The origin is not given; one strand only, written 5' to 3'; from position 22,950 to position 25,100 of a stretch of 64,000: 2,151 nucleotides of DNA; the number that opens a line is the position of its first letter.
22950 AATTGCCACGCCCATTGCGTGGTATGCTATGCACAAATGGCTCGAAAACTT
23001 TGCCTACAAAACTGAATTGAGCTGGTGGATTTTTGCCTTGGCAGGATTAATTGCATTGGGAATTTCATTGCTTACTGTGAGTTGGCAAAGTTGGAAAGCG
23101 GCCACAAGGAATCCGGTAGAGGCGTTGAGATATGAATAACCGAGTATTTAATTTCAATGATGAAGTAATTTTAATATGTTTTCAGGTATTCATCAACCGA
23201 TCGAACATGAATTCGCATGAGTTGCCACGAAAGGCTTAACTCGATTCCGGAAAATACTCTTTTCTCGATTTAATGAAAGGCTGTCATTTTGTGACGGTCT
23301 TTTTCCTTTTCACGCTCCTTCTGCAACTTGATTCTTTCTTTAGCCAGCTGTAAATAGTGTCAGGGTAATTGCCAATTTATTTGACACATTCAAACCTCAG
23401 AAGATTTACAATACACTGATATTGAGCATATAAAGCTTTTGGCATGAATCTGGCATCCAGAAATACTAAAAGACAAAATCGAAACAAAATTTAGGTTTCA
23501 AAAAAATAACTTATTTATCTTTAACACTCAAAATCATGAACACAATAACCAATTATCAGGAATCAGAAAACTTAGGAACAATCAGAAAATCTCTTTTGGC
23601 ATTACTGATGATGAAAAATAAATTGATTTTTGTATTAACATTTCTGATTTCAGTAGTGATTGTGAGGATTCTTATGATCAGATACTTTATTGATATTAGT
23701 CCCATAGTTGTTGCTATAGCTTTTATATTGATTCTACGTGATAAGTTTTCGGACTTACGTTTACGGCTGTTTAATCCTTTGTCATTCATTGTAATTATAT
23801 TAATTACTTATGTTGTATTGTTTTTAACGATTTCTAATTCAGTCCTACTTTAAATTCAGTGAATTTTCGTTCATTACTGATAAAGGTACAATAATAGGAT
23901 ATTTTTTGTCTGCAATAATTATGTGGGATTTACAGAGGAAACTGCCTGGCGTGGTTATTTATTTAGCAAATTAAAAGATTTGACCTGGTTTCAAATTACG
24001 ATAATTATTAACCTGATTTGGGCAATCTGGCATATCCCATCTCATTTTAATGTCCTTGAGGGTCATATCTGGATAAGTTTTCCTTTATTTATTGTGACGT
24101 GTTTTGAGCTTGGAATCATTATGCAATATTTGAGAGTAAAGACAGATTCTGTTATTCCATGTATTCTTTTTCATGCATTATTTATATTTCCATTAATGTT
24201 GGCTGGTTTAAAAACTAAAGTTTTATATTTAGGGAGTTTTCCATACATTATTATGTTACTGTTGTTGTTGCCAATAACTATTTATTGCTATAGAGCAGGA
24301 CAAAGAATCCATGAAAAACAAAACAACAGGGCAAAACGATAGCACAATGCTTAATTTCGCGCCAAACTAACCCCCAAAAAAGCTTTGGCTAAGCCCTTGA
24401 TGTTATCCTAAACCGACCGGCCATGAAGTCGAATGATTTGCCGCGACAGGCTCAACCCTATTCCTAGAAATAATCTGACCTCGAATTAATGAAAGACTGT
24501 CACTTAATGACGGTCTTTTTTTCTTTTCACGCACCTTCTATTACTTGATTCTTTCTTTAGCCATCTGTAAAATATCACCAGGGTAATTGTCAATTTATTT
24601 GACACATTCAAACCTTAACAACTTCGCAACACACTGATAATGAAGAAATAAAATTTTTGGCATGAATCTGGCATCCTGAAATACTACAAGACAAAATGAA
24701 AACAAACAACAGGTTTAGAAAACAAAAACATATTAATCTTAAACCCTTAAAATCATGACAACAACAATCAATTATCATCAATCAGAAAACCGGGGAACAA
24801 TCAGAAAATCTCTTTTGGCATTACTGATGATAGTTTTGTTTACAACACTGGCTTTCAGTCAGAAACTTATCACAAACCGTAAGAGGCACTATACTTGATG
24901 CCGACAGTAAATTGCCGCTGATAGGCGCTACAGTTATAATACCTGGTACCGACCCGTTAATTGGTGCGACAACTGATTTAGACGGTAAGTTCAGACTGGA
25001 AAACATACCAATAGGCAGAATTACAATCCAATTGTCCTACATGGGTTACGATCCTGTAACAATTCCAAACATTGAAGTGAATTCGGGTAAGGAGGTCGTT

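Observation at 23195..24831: A ~420 bp portable cassette (terminator, UAS, sigma-54 promoter, 5'UTR, first 26 codons) is duplicated onto two unrelated genes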

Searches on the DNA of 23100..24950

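Call 37: search_rna_families(source=window, start=23100, end=24950, threshold=evalue, max_evalue=1)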
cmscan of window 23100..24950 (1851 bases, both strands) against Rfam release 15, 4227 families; matches with E-value up to 1: 0.
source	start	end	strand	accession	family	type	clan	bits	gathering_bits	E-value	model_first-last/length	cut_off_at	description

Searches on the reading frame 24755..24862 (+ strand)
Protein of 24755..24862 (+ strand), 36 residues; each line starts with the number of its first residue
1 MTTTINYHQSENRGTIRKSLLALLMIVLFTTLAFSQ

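Call 72: search_protein_representatives(protein=window:24755-24862:+)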
Query: 36 residues. Proteins with E-value up to 0.001 (for the whole library): 3; up to 1e-10: 1; up to 1e-30: 0. The best 3 are listed.
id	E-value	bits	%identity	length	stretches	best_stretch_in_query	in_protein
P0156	8.4e-15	66.3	100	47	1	1-36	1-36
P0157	8.6e-06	39.6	70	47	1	3-32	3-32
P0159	1.7e-05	38.8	64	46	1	1-36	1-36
